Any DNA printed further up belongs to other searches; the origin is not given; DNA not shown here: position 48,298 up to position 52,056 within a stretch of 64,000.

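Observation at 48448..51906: TPS-TPP fusion whose phosphatase domain has lost the HAD catalytic aspartates, plus a 340-aa membrane-anchored disordered N-terminal extension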

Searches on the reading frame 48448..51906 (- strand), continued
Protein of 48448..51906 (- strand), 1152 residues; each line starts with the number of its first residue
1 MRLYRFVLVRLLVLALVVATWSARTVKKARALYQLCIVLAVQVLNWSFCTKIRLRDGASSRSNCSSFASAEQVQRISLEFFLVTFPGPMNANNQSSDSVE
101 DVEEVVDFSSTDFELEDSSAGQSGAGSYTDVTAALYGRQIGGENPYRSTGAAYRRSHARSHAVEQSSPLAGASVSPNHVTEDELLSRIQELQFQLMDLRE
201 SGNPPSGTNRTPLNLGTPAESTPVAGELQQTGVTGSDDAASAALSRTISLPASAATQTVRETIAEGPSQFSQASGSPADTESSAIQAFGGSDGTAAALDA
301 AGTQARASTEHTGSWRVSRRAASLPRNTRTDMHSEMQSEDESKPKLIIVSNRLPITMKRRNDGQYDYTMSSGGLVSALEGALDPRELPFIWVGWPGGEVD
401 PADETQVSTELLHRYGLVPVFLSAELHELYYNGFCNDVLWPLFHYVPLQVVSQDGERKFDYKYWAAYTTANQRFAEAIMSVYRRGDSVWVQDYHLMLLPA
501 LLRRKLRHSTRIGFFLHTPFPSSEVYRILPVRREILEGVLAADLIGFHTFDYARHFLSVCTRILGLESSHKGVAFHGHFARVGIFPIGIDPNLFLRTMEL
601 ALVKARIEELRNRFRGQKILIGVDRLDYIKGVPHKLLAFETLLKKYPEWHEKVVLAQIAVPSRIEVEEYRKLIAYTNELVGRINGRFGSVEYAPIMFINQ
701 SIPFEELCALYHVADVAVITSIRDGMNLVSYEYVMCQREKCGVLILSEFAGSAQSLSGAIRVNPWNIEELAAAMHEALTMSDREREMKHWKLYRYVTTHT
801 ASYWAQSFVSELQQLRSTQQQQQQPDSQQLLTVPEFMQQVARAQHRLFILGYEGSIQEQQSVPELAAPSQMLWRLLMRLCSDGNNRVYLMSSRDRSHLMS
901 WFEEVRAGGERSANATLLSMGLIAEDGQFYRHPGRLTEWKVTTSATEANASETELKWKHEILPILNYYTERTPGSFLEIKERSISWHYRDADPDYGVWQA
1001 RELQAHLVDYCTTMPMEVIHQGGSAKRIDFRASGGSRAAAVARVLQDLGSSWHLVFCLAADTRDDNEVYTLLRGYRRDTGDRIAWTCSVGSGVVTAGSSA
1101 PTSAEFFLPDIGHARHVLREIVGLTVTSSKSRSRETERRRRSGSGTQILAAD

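Call 18: find_encoding_contigs(protein=P0130, flank=3000, max_places=3)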
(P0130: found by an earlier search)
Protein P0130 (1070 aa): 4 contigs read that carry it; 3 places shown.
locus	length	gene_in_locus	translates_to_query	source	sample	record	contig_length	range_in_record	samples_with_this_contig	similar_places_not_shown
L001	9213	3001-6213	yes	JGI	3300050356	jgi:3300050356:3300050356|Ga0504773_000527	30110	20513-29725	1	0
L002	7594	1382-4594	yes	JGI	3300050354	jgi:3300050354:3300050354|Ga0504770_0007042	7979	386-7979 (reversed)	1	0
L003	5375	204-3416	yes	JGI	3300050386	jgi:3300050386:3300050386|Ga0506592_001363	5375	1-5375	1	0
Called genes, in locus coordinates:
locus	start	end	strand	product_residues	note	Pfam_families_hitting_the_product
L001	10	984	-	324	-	PF03151:TPT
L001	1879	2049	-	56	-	-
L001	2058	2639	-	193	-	-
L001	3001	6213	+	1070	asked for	PF00982:Glyco_transf_20, PF02358:Trehalose_PPase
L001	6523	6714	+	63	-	-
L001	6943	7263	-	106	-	-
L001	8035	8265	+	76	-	-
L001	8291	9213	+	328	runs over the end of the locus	PF00069:Pkinase, PF07714:PK_Tyr_Ser-Thr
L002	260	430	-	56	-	-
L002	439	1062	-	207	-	-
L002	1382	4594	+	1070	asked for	PF00982:Glyco_transf_20, PF02358:Trehalose_PPase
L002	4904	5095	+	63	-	-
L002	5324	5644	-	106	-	-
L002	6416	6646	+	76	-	-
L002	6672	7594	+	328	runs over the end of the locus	PF00069:Pkinase, PF07714:PK_Tyr_Ser-Thr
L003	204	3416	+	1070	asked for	PF00982:Glyco_transf_20, PF02358:Trehalose_PPase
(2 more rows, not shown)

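Call 19: find_encoding_contigs(protein=P0133, flank=3000, max_places=2)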
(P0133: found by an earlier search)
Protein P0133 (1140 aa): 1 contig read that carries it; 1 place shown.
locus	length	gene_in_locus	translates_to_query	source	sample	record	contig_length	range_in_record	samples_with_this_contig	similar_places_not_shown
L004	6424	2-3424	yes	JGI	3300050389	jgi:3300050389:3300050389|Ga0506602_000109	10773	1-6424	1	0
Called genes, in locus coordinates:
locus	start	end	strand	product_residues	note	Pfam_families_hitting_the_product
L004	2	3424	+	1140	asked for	PF00982:Glyco_transf_20, PF02358:Trehalose_PPase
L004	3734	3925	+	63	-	-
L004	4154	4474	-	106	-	-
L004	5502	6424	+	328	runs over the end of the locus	PF00069:Pkinase, PF07714:PK_Tyr_Ser-Thr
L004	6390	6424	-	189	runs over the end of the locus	-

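Call 20: find_encoding_contigs(protein=P0002, flank=6000, max_places=2)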
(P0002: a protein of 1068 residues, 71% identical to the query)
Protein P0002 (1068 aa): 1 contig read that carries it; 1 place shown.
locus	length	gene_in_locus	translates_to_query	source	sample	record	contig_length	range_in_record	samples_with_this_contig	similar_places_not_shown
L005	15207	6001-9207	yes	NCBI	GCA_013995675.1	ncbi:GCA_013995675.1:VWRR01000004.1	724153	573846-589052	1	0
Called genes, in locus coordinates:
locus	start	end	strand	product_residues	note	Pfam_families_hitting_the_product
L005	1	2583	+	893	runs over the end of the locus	PF03810:IBN_N, PF13513:HEAT_EZ (faint), PF13646:HEAT_2 (faint), PF28359:CandA_N (faint), PF25574:TPR_IMB1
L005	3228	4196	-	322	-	PF03151:TPT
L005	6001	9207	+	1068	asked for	PF00982:Glyco_transf_20, PF02358:Trehalose_PPase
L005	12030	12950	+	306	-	PF00069:Pkinase, PF07714:PK_Tyr_Ser-Thr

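Call 59: predict_structure(alignment_id=A2)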
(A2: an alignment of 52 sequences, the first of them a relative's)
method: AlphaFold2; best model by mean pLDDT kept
length: 1152 residues; sequences in the alignment: 52
mean_pLDDT: 72.4   pTM: 0.62
mean pLDDT of the five models: 72.4, 71.8, 70.3, 69.8, 69.7
residues with pLDDT >= 90: 496; 70-90: 238; 50-70: 106; < 50: 312
segments of 3 or more residues with pLDDT < 50: 1-5, 22-25, 45-176, 203-338, 750-754, 824-826, 1094-1098, 1140-1152
pLDDT, mean of each block of 10 residues (from residue 1): 56 72 52 72 52 30 28 33 28 29 29 31 29 36 32 30 31 48 79 80 46 34 31 30 27 28 28 31 33 31 32 31 34 42 89 93 92 81 89 94 96 96 96 89 68 63 96 98 95 96 88 92 82 95 93 90 85 87 90 94 98 97 70 89 97 94 71 87 96 94 94 93 63 93 80 51 69 96 92 90 93 85 62 94 96 93 91 94 95 94 63 71 96 84 69 79 96 94 94 88 89 90 85 93 92 94 93 84 91 54 89 95 80 53 41 36
secondary structure, 60 per line:
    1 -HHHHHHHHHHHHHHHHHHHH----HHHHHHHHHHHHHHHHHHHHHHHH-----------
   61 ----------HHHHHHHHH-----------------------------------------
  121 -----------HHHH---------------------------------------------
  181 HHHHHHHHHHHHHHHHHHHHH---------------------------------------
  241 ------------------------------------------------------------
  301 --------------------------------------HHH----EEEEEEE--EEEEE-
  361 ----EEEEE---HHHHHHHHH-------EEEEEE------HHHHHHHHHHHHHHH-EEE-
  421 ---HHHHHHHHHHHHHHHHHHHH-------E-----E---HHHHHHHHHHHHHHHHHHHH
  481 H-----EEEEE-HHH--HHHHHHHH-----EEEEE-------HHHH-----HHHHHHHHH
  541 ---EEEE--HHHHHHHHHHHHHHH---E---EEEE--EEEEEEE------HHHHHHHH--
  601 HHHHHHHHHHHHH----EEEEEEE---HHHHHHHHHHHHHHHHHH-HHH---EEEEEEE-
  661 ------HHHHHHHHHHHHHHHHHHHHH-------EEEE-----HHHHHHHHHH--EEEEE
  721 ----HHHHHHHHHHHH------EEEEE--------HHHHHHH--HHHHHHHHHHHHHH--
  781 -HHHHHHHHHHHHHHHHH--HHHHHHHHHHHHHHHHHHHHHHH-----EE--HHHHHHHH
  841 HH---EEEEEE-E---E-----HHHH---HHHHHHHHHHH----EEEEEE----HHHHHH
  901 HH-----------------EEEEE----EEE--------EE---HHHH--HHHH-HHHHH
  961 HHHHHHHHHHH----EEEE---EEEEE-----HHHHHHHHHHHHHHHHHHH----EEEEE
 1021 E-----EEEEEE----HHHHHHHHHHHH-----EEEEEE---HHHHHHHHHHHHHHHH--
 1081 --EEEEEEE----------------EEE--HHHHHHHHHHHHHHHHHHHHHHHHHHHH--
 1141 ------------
elements in order (helices of 4 or more, strands of 3 or more residues): H2-21 H26-49 H71-79 H132-135 H181-201 E346-352 E355-359 E365-369 H373-381 E389-394 H401-415 E417-419 H424-443 H461-481 E487-491 H498-505 E511-515 H523-526 H532-540 E544-547 H550-564 E572-575 E578-584 H591-598 H601-613 E618-624 H628-645 E653-659 H667-687 E695-698 H704-713 E716-720 H725-736 E743-747 H756-762 H765-778 H782-798 H801-823 H833-842 E846-851 H863-866 H870-880 E885-890 H895-902 E920-924 E929-931 H945-948 H951-954 H956-971 E976-979 E983-987 H993-1011 E1016-1021 E1027-1032 H1037-1048 E1054-1059 H1063-1078 E1083-1089 E1106-1108 H1111-1138

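Call 61: fold_search(model_id=the predicted structure, library=pdb)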
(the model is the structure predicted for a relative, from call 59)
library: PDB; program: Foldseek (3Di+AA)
matches with E <= 10: 1390; with E <= 0.001: 305
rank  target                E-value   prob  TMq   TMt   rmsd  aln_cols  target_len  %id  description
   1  5hvl_A                6.4e-52  1.00  0.38  0.91   4.6       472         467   52  Structure of Candida albicans trehalose-6-phosphate synthase in complex with UDP and validoxylamine A (released 2017-05-03)
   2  6jbr_A                8.9e-52  1.00  0.37  0.87   5.1       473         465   55  Tps1/UDP/T6P complex (released 2019-12-04)
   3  5huv_A                1.3e-51  1.00  0.37  0.90   4.7       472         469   52  Structure of Candida albicans trehalose-6-phosphate synthase E341R/E346R in complex with UDP-glucose (released 2017-05-03)
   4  5hvl_B                1.4e-51  1.00  0.38  0.91   4.6       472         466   52  Structure of Candida albicans trehalose-6-phosphate synthase in complex with UDP and validoxylamine A (released 2017-05-03)
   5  5hut_A                3.1e-51  1.00  0.37  0.90   4.6       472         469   52  Structure of Candida albicans trehalose-6-phosphate synthase in complex with UDP-glucose (released 2017-05-03)
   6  6jbi_A                9.7e-51  1.00  0.37  0.91   4.5       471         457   53  Structure of Tps1 apo structure (released 2019-12-04)
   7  9niq                  1.8e-50  1.00  0.37  0.91   4.6       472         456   52  Structure of Candida albicans trehalose-6-phosphate synthase in complex with 4456 (released 2025-08-20)
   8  5huv_B                8.0e-50  1.00  0.37  0.89   4.7       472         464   52  Structure of Candida albicans trehalose-6-phosphate synthase E341R/E346R in complex with UDP-glucose (released 2017-05-03)
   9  5hvo_A                8.5e-50  1.00  0.37  0.91   4.5       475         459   53  Structure of Aspergillus fumigatus trehalose-6-phosphate synthase B in complex with UDP and validoxylamine A (released 2017-05-03)
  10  5hvo_B                1.1e-49  1.00  0.37  0.91   4.6       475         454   53  Structure of Aspergillus fumigatus trehalose-6-phosphate synthase B in complex with UDP and validoxylamine A (released 2017-05-03)
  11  5hvo_C                2.3e-49  1.00  0.37  0.90   4.6       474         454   52  Structure of Aspergillus fumigatus trehalose-6-phosphate synthase B in complex with UDP and validoxylamine A (released 2017-05-03)
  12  5hut_B                3.9e-49  1.00  0.37  0.89   4.7       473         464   52  Structure of Candida albicans trehalose-6-phosphate synthase in complex with UDP-glucose (released 2017-05-03)
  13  5hvm_B                4.8e-49  1.00  0.36  0.89   4.8       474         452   53  Structure of Aspergillus fumigatus trehalose-6-phosphate synthase A in complex with UDP and validoxylamine A (released 2017-05-03)
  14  5hvo_D                5.7e-49  1.00  0.37  0.91   4.4       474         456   52  Structure of Aspergillus fumigatus trehalose-6-phosphate synthase B in complex with UDP and validoxylamine A (released 2017-05-03)
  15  5hvm_A                2.7e-47  1.00  0.36  0.90   4.7       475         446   53  Structure of Aspergillus fumigatus trehalose-6-phosphate synthase A in complex with UDP and validoxylamine A (released 2017-05-03)
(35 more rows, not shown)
